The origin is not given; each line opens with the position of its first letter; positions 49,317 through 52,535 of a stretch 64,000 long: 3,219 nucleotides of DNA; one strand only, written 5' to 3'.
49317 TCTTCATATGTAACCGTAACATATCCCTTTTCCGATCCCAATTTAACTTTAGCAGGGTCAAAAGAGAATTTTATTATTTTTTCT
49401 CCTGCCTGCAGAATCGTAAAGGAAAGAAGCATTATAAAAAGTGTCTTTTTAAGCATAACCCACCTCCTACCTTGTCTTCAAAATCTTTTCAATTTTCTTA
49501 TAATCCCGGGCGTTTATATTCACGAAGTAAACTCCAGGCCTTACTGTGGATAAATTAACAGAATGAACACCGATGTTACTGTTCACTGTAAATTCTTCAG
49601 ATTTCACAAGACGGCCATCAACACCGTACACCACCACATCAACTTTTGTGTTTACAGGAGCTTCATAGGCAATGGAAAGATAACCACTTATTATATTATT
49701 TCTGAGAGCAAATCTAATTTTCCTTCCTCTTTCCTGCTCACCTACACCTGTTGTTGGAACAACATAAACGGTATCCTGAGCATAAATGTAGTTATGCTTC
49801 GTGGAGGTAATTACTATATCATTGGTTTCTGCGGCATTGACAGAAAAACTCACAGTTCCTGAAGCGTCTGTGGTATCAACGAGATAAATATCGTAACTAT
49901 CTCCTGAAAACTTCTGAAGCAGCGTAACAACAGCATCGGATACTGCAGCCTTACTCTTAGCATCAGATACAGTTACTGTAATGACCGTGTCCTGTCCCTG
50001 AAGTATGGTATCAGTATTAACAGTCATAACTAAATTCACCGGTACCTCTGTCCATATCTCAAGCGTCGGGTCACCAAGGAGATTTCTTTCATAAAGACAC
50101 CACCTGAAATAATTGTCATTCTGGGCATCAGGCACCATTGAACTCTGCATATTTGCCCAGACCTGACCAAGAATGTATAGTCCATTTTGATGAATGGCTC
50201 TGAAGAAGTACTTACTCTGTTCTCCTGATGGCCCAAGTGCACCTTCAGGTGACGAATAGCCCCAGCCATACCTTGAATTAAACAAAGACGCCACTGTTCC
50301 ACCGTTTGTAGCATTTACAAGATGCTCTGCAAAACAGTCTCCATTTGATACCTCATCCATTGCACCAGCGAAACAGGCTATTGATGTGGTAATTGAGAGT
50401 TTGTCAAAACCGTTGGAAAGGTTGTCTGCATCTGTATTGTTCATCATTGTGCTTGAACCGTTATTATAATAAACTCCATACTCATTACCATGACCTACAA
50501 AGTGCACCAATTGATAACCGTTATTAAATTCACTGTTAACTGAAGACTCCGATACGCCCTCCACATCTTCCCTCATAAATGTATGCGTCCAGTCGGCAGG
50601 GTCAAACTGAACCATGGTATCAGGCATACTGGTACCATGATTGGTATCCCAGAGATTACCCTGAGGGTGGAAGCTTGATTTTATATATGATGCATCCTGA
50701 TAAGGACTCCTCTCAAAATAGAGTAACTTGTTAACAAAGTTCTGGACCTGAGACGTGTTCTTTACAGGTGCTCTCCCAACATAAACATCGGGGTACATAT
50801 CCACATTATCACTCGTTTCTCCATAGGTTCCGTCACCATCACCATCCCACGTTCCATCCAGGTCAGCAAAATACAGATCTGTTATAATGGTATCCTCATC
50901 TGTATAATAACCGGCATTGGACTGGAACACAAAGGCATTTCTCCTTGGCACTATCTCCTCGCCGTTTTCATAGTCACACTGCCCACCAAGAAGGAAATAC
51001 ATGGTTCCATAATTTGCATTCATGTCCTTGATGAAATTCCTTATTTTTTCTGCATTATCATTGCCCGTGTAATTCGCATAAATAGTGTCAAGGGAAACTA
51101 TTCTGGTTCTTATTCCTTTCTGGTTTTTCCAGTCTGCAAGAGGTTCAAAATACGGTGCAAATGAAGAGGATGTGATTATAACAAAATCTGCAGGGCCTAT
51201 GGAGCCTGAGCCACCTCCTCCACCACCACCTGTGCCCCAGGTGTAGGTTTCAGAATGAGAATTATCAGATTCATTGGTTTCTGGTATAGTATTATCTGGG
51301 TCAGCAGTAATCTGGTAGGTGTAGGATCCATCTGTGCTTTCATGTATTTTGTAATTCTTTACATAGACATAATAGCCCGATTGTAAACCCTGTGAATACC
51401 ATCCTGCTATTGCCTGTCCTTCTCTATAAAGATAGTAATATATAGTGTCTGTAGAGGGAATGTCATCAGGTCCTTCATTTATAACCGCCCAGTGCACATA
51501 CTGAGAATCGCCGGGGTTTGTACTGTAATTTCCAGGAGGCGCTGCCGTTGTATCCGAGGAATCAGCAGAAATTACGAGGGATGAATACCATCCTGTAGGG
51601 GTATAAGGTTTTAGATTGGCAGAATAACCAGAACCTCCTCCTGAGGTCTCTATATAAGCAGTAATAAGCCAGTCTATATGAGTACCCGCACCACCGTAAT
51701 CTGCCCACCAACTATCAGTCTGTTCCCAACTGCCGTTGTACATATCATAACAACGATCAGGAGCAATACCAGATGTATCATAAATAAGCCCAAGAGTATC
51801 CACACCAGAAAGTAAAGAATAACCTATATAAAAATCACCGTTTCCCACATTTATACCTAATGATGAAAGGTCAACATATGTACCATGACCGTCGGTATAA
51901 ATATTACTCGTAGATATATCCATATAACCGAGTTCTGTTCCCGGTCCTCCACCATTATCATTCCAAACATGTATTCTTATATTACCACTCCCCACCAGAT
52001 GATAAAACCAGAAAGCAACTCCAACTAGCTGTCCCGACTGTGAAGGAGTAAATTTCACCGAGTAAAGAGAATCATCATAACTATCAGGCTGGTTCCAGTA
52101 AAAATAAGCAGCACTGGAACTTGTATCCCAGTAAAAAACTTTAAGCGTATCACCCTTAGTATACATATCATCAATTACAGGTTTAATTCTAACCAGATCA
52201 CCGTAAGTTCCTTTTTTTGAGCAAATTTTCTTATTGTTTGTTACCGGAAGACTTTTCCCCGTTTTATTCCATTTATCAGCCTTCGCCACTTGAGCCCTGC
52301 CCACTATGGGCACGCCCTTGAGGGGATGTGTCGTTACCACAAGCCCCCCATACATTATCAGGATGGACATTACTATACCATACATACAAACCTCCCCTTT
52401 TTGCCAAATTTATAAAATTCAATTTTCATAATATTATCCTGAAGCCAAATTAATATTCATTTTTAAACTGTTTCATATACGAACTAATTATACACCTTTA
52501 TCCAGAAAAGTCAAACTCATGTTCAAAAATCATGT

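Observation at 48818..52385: Split gingipain-type protease: a C25 peptidase with T9SS sorting domain followed by a separately encoded, secreted propeptide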

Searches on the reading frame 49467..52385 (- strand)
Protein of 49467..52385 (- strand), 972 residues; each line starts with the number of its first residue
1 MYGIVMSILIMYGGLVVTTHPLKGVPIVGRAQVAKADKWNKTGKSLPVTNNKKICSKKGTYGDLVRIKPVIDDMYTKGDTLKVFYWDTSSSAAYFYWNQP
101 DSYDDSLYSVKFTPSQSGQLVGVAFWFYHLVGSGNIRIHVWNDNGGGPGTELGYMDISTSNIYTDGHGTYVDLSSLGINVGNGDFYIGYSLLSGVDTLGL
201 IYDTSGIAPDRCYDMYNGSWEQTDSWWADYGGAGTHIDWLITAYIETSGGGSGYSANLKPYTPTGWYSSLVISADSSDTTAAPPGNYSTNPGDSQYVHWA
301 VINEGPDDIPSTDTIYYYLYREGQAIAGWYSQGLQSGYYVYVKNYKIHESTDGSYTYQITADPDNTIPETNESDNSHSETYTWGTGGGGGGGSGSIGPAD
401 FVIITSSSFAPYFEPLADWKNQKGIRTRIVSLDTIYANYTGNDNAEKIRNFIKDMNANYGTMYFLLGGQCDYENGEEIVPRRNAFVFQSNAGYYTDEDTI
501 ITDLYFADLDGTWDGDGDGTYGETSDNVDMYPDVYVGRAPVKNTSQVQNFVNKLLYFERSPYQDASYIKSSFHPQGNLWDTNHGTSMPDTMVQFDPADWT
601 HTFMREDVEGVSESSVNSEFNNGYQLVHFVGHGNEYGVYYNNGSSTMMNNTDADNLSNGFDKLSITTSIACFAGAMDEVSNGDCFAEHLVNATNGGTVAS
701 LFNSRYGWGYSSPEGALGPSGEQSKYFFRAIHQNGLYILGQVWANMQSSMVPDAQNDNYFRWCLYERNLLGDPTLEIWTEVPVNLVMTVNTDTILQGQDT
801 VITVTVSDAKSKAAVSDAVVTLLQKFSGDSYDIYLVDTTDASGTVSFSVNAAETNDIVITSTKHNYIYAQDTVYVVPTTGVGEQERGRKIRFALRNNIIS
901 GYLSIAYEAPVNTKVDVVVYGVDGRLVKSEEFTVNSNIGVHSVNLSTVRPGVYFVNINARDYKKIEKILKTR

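Call 3: search_protein_families(library=pfam, proteins=[window:49467-52385:-], max_evalue=1)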
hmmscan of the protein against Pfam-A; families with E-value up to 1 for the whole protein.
window:49467-52385:- (972 aa): 3 families
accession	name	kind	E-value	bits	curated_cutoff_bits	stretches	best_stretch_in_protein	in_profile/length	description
PF01364.23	Peptidase_C25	-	6.9e-59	200.4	23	1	401-776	1-373/374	Peptidase family C25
PF07705.17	CARDB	-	4e-09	37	22.7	1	288-378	14-100/101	CARDB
PF18962.6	Por_Secre_tail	-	1.6e-06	28.7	27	1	901-968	8-73/75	Secretion system C-terminal sorting domain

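Call 4: search_protein_families(library=ncbifam, proteins=[window:49467-52385:-], max_evalue=1)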
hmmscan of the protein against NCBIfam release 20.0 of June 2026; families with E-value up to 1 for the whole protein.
window:49467-52385:- (972 aa): 2 families
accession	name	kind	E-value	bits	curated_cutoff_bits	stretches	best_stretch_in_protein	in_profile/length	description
TIGR04183.1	Por_Secre_tail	domain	4.6e-07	29.7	23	1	906-970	12-71/72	T9SS type A sorting domain-containing protein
NF052644.1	T9SS_DNase_Rie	equivalog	0.015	14.7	260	1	796-970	103-250/251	T9SS-dependent surface endonuclease, AS87_RS02955 family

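Call 15: find_homologous_proteins(query=window:49467-52385:-, max_evalue=1e-10)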
Query window:49467-52385:- (972 aa): 123 proteins with E <= 1e-10 among 8000 candidates; the best 120 are listed.
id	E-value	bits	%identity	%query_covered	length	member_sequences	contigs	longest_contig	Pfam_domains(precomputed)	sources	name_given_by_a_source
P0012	0.0e+0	2253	100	100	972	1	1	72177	PF18962.8,PF07705.18,PF01364.25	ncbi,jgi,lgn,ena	-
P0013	0.0e+0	1675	78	100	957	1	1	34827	PF18962.8,PF07705.18,PF01364.25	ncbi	-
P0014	0.0e+0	1562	71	100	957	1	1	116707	PF18962.8,PF07705.18,PF01364.25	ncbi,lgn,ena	-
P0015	0.0e+0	1555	71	100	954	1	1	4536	PF18962.8,PF07705.18,PF01364.25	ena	-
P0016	0.0e+0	1532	71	100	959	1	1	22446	PF18962.8,PF07705.18,PF01364.25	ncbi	-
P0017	0.0e+0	1529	70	99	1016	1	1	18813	PF18962.8,PF07705.18,PF01364.25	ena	-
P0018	0.0e+0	1526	70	100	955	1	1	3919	PF18962.8,PF07705.18,PF01364.25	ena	-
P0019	0.0e+0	1524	69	100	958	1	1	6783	PF18962.8,PF07705.18,PF01364.25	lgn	-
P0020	0.0e+0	1491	69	100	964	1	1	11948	PF18962.8,PF07705.18,PF01364.25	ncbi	-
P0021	0.0e+0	1484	68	100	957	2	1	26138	PF18962.8,PF07705.18,PF01364.25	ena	-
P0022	0.0e+0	1472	67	100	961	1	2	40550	PF18962.8,PF07705.18,PF01364.25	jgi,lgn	-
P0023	0.0e+0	1192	56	100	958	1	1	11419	PF18962.8,PF07705.18,PF01364.25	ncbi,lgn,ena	-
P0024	0.0e+0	1077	55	74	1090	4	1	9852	PF18962.8,PF07705.18,PF01364.25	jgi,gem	-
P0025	1.4e-253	863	59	64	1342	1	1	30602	PF18962.8,PF07705.18,PF01364.25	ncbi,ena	-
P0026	4.1e-235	802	43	100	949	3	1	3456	PF18962.8,PF07705.18,PF01364.25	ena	-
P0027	3.2e-219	749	43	98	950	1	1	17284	PF07705.18,PF01364.25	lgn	-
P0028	1.4e-216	740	43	98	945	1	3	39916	PF07705.18,PF01364.25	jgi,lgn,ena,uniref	uniref:T9SS type A sorting domain-containing protein n=1 Tax=candidate division WOR-3 bacterium TaxI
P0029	2.3e-212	726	42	93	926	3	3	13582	PF18962.8,PF07705.18,PF01364.25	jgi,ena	-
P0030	4.0e-194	666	45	68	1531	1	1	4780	PF08126.17,PF00431.27,PF18962.8,PF07705.18,PF01364.25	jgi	-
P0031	1.1e-182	628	44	63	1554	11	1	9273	PF08126.17,PF07705.18,PF13860.13,PF01364.25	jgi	-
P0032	2.0e-172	594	42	75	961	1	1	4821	PF18962.8,PF07705.18,PF01364.25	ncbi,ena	-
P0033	1.2e-130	456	68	14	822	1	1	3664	PF18962.8,PF07705.18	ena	-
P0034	6.8e-129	450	41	61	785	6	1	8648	PF08126.17,PF18962.8,PF13860.13,PF01364.25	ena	-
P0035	5.3e-124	434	40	59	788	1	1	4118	PF08126.17,PF18962.8,PF01364.25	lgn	-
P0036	9.1e-119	416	46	50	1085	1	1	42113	PF08126.17,PF13715.13,PF18962.8,PF21310.4,PF13620.13,PF22544.3,PF01364.25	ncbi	-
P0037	9.6e-118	413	46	49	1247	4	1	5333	PF08126.17,PF13860.13,PF01364.25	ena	-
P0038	3.4e-117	411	41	59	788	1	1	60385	PF08126.17,PF01364.25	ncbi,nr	ncbi:MAG: C25 family cysteine peptidase [bacterium]|nr:C25 family cysteine peptidase [bacterium]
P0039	2.8e-116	408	40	59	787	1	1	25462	PF08126.17,PF01364.25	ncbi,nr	ncbi:MAG: T9SS type A sorting domain-containing protein [Candidatus Stahlbacteria bacterium]|nr:T9SS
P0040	2.1e-112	395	41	52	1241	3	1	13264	PF08126.17,PF01364.25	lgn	-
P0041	3.1e-111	391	43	49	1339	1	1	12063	PF18962.8,PF07675.19,PF13860.13,PF01364.25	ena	-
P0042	6.7e-111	390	49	42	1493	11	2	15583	PF08126.17,PF20773.6,PF18962.8,PF03785.21,PF13860.13,PF01364.25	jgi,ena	-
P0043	9.0e-110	387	44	49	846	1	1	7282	PF08126.17,PF01364.25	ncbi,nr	ncbi:MAG: hypothetical protein GWP03_03395, partial [Proteobacteria bacterium]|nr:hypothetical prote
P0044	1.2e-108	383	43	50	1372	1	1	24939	PF08126.17,PF01364.25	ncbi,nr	ncbi:MAG: hypothetical protein HY769_03460, partial [Candidatus Stahlbacteria bacterium]|nr:hypothet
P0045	2.1e-107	379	43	51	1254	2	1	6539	PF08126.17,PF13860.13,PF01364.25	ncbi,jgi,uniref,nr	ncbi:hypothetical protein DRP43_00880 [candidate division TA06 bacterium]|uniref:Gingipain R n=1 Tax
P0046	1.7e-105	372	43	49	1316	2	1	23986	PF08126.17,PF07675.19,PF01364.25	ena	-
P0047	1.3e-104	370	43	49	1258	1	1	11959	PF08126.17,PF13860.13,PF01364.25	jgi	jgi:hypothetical protein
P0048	1.7e-104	369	42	49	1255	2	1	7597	PF08126.17,PF13860.13,PF01364.25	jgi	jgi:hypothetical protein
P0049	7.7e-103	364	38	59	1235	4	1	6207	PF07675.19,PF01364.25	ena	-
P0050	2.3e-102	362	38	59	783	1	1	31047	PF08126.17,PF18962.8,PF01364.25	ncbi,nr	ncbi:MAG: C25 family cysteine peptidase [bacterium]|nr:C25 family cysteine peptidase [bacterium]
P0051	7.3e-102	360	39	59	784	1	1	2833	PF08126.17,PF18962.8,PF01364.25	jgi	jgi:hypothetical protein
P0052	8.3e-102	360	39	49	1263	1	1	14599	PF08126.17,PF18962.8,PF01364.25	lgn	-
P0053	2.3e-101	359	42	51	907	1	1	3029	PF08126.17,PF01364.25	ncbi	ncbi:MAG: C25 family cysteine peptidase, partial [candidate division WOR-3 bacterium]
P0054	6.7e-101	357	38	59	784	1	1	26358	PF08126.17,PF18962.8,PF01364.25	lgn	-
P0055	4.1e-99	351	33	48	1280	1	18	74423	PF08126.17,PF18962.8,PF13860.13,PF01364.25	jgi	-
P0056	6.5e-99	351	42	44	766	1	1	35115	PF01364.25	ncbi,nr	ncbi:MAG: C25 family cysteine peptidase, partial [bacterium]|nr:C25 family cysteine peptidase [bacte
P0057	4.4e-98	348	45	40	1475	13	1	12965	PF08126.17,PF18962.8,PF03785.21,PF01364.25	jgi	-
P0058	6.2e-94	334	43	39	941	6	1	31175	PF08126.17,PF01364.25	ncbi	ncbi:MAG: C25 family cysteine peptidase, partial [Candidatus Hydrothermia bacterium]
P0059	4.7e-92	328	39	50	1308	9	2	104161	PF08126.17,PF18962.8,PF01364.25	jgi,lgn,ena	-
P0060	5.0e-89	318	40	50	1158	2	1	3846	PF08126.17,PF00404.25,PF01364.25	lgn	-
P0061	7.9e-89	317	37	49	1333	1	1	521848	PF08126.17,PF01364.25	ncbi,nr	ncbi:MAG: C25 family cysteine peptidase [bacterium]|nr:C25 family cysteine peptidase [bacterium]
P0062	2.2e-87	313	39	50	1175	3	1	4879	PF08126.17,PF00404.25,PF01364.25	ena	-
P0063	1.3e-86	310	38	49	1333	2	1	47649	PF08126.17,PF13860.13,PF01364.25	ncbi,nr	ncbi:MAG: C25 family cysteine peptidase [bacterium]|nr:C25 family cysteine peptidase [bacterium]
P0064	4.5e-84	302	38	49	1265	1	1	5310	PF08126.17,PF18962.8,PF13860.13,PF01364.25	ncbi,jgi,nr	ncbi:T9SS type A sorting domain-containing protein [candidate division WOR-3 bacterium]|nr:T9SS type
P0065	6.6e-83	298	39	49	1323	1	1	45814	PF08126.17,PF18962.8,PF13860.13,PF01364.25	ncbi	-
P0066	7.8e-83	297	39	15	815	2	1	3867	PF07705.18,PF01436.28,PF25021.2,PF06739.18,PF20600.4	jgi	jgi:hypothetical protein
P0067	6.5e-79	284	42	40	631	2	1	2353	PF08126.17,PF01364.25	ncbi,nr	ncbi:hypothetical protein KAU34_01845, partial [candidate division WOR-3 bacterium]|nr:hypothetical 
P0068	3.3e-77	279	39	49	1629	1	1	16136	PF08126.17,PF18962.8,PF01364.25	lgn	-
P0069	5.5e-76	275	38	50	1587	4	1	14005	PF08126.17,PF22544.3,PF01364.25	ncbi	-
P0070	1.6e-69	253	36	49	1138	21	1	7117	PF13860.13,PF01364.25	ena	-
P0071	1.3e-67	247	37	48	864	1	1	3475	PF08126.17,PF01364.25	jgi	-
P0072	5.9e-58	215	33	50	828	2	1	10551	PF08126.17,PF01364.25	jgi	jgi:hypothetical protein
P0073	4.9e-55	205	36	38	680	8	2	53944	PF08126.17,PF17957.8,PF01364.25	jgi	-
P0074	4.7e-54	202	33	49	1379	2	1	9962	PF08126.17,PF18998.7,PF01364.25,PF00041.28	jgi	-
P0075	4.1e-53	199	34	13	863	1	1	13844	PF07705.18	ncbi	-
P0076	2.5e-49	187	36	39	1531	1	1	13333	PF08126.17,PF13229.13,PF17957.8,PF22544.3,PF01364.25,PF19077.7,PF05048.20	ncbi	-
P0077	8.9e-49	185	33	49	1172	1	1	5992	PF08126.17,PF13860.13,PF01364.25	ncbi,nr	ncbi:MAG TPA: C25 family cysteine peptidase [Candidatus Bathyarchaeia archaeon]|nr:C25 family cystei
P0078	1.5e-48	184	34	39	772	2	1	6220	PF17957.8,PF01364.25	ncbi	-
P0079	2.2e-47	180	30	51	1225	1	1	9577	PF21471.4,PF01364.25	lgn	-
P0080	4.7e-45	172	34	47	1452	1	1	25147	PF08126.17,PF00801.27,PF01364.25,PF18911.7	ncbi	-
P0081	3.2e-43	166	31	48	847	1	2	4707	PF08126.17,PF01364.25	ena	-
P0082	4.1e-43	166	31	50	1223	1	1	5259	PF20773.6,PF18962.8,PF01364.25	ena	-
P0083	7.3e-42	162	31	49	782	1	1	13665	PF08126.17,PF01364.25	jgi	jgi:hypothetical protein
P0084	9.5e-42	161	31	39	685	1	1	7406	PF08126.17,PF18962.8,PF01364.25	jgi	jgi:hypothetical protein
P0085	1.8e-41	161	29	48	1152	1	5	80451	PF08126.17,PF18962.8,PF01364.25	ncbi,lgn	-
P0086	7.8e-41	158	31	48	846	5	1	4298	PF08126.17,PF01364.25,PF18911.7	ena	-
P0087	1.7e-40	157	29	50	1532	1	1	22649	PF01839.30,PF25292.1,PF13517.13,PF18962.8,PF01364.25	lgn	-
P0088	2.8e-39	153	30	48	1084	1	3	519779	PF01364.25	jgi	-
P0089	2.3e-38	150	30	51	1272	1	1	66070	PF08126.17,PF00801.27,PF17963.8,PF17892.8,PF17803.8,PF01364.25,PF18911.7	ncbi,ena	-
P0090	7.9e-36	142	29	50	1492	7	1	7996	PF00801.27,PF01364.25,PF19077.7,PF18911.7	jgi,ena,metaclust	metaclust:\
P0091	8.8e-36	142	28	40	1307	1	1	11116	PF08126.17,PF20009.5,PF18962.8,PF01364.25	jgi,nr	nr:T9SS type A sorting domain-containing protein [Bacteroidota bacterium]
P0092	2.6e-35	140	27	49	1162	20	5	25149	PF08126.17,PF18962.8,PF01364.25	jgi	jgi:hypothetical protein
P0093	1.7e-34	137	29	48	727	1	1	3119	PF08126.17,PF01364.25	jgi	-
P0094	2.7e-34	137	29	41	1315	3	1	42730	PF01839.30,PF08126.17,PF13517.13,PF18962.8,PF13860.13,PF01364.25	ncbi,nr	ncbi:MAG: C25 family cysteine peptidase [bacterium]|nr:C25 family cysteine peptidase [bacterium]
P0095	3.3e-34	137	28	48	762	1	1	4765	PF08126.17,PF01364.25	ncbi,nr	ncbi:MAG: hypothetical protein HY738_06275 [Bacteroidia bacterium]|nr:hypothetical protein [Bacteroi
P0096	6.6e-34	136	28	49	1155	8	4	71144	PF08126.17,PF18962.8,PF01364.25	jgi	jgi:hypothetical protein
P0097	7.5e-34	135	26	49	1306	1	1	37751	PF08126.17,PF20009.5,PF18962.8,PF01364.25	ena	-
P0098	8.7e-34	135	25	49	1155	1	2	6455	PF08126.17,PF18962.8,PF01364.25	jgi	jgi:hypothetical protein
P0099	9.1e-34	135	27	49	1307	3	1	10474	PF08126.17,PF20009.5,PF18962.8,PF01364.25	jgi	jgi:hypothetical protein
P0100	9.7e-34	135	27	49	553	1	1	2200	PF01364.25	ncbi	-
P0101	2.4e-33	134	27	49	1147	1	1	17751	PF08126.17,PF18962.8,PF01364.25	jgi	-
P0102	3.6e-33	133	27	43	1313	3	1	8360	PF08126.17,PF20009.5,PF18962.8,PF01364.25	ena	-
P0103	4.2e-33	133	30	49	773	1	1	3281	PF08126.17,PF01364.25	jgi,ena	-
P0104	7.2e-30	122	28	51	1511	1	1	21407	PF01839.30,PF25292.1,PF13517.13,PF13860.13,PF01364.25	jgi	jgi:hypothetical protein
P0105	2.7e-28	117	28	49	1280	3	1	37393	PF08126.17,PF13240.12,PF07705.18,PF01364.25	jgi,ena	-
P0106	5.8e-28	116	27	44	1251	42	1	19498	PF01839.30,PF25292.1,PF13517.13,PF18962.8,PF13570.14,PF01364.25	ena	-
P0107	9.2e-28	115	33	40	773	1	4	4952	PF08126.17,PF01364.25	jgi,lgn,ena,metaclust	metaclust:\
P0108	1.1e-26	112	28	41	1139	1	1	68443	PF19190.7,PF01364.25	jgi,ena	-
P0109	2.6e-26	110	26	48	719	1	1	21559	PF13620.13,PF01364.25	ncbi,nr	ncbi:MAG: hypothetical protein EU541_02460 [Promethearchaeota archaeon]|nr:MAG: hypothetical protein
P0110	3.1e-26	110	26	41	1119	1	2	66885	PF08126.17,PF18962.8,PF01364.25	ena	-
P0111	1.0e-24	105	27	42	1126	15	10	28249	PF08126.17,PF18962.8,PF01364.25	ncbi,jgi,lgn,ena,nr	ncbi:MAG: T9SS type A sorting domain-containing protein [Lentimicrobiaceae bacterium]|nr:T9SS type A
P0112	2.5e-24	104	27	39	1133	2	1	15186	PF08126.17,PF18962.8,PF07705.18,PF01364.25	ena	-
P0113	2.7e-24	104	27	52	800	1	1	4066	PF08126.17,PF01364.25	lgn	-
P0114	7.1e-24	102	38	17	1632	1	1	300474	PF08126.17,PF13517.13,PF01364.25,PF00041.28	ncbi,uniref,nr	ncbi:C25 family cysteine peptidase [Dysgonomonas sp. 520]|uniref:C25 family cysteine peptidase n=1 T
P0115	4.4e-22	96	27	49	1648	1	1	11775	PF01839.30,PF13517.13,PF13860.13,PF01364.25,PF00041.28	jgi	-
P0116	7.0e-22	96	27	40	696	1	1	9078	PF08126.17,PF18962.8,PF01364.25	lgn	-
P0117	1.9e-20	91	27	49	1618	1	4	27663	PF01839.30,PF08126.17,PF13517.13,PF01364.25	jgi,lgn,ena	-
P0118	1.9e-20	91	27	49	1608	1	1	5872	PF01839.30,PF08126.17,PF13517.13,PF01364.25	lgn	-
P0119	5.6e-20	89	35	14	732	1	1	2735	PF08126.17,PF14870.13,PF01364.25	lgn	-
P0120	1.6e-18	85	29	35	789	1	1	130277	PF00801.27,PF00404.25,PF01364.25,PF18911.7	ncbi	ncbi:MAG: C25 family cysteine peptidase [Candidatus Zixiibacteriota bacterium]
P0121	1.7e-18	85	33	29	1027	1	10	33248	PF08126.17,PF01364.25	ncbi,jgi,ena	-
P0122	2.5e-18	84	32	29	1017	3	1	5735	PF08126.17,PF01364.25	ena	-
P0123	7.8e-18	82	26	48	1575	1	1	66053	PF01839.30,PF08126.17,PF13517.13,PF01364.25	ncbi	-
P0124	8.3e-18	82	27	41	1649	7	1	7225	PF01839.30,PF08126.17,PF13205.13,PF13517.13,PF01364.25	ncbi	-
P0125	2.5e-17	81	24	39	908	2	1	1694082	PF13517.13,PF01364.25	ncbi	-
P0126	2.9e-17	80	25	48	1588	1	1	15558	PF01839.30,PF08126.17,PF13517.13,PF01364.25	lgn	-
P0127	3.5e-17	80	26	40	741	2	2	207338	PF01364.25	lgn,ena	-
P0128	5.3e-17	80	25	39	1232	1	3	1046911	PF01839.30,PF25292.1,PF13517.13,PF01364.25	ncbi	ncbi:MAG: C25 family cysteine peptidase [Candidatus Hydrothermia bacterium]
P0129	1.7e-15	75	28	36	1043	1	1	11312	PF08126.17,PF25788.3,PF01364.25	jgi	-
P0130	1.1e-14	72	29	35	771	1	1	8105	PF25275.2,PF01364.25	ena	-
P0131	1.0e-13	69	32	26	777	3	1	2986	PF08126.17,PF00404.25,PF01364.25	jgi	jgi:hypothetical protein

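Call 17: find_encoding_contigs(protein=P0028, flank=6000, max_places=2)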
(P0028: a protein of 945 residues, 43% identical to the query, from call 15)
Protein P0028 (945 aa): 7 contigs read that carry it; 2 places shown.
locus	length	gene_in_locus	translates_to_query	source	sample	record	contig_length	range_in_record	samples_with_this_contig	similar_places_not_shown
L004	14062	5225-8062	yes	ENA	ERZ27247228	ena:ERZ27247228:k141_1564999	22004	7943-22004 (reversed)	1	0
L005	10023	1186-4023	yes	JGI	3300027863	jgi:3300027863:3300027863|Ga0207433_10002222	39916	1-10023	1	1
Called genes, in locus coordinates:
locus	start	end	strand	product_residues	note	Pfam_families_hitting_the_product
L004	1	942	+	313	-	?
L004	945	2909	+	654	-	-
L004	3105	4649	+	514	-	PF01609:DDE_Tnp_1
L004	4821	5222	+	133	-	-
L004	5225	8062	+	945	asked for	PF07705:CARDB, PF01364:Peptidase_C25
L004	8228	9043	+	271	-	PF17848:Zn_ribbon_ACC, PF01039:Carboxyl_trans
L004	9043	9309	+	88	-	PF00381:PTS-HPr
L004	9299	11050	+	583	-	PF05524:PEP-utilisers_N, PF00391:PEP-utilizers, PF02896:PEP-utilizers_C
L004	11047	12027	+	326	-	PF01380:SIS, PF10432:bact-PGI_C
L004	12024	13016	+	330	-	PF00483:NTP_transferase, PF12804:NTP_transf_3, PF20202:DUF6564 (weak), PF25084:LbH_EIF2B (weak), PF25087:GMPPB_C (weak)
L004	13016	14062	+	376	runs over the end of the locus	PF00438:S-AdoMet_synt_N, PF02772:S-AdoMet_synt_M, PF02773:S-AdoMet_synt_C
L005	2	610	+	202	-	?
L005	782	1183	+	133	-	-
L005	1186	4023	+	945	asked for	PF07705:CARDB, PF01364:Peptidase_C25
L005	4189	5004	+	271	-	PF17848:Zn_ribbon_ACC, PF01039:Carboxyl_trans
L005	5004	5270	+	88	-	PF00381:PTS-HPr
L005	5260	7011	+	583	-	PF05524:PEP-utilisers_N, PF00391:PEP-utilizers, PF02896:PEP-utilizers_C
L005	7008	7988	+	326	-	PF01380:SIS, PF10432:bact-PGI_C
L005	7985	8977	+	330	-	PF00483:NTP_transferase, PF12804:NTP_transf_3, PF20202:DUF6564 (weak), PF25084:LbH_EIF2B (weak), PF25087:GMPPB_C (weak)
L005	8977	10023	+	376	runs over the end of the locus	PF00438:S-AdoMet_synt_N, PF02772:S-AdoMet_synt_M, PF02773:S-AdoMet_synt_C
